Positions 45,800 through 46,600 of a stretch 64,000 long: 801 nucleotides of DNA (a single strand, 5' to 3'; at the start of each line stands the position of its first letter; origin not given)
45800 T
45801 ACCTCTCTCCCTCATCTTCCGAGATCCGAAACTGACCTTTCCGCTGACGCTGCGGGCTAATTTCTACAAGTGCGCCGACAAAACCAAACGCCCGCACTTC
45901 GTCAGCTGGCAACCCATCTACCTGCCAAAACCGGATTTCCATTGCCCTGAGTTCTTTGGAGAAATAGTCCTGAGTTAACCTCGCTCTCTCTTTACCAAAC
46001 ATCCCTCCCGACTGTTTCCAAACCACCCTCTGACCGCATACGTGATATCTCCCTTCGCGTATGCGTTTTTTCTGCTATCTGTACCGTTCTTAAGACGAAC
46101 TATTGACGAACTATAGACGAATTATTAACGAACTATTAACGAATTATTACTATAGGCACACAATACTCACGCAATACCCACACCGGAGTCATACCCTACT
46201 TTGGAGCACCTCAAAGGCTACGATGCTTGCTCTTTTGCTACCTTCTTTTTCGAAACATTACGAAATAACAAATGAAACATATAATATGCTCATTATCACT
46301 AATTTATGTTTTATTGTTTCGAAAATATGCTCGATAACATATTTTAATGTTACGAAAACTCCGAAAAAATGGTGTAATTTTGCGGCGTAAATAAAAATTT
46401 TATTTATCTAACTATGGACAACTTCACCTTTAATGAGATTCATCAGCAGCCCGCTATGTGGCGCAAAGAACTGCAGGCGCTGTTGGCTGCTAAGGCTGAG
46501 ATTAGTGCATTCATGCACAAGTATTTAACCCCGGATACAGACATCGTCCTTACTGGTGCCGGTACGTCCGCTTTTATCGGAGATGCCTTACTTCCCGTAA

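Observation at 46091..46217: Conserved upstream module of five phased 11-bp repeats plus a flank, shared by the giant adhesin gene and the AgaS/phosphoesterase unit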

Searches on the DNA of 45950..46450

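Call 86: search_rna_families(source=window, start=45950, end=46450, threshold=evalue, max_evalue=1)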
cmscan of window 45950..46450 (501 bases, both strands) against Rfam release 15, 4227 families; matches with E-value up to 1: 0.
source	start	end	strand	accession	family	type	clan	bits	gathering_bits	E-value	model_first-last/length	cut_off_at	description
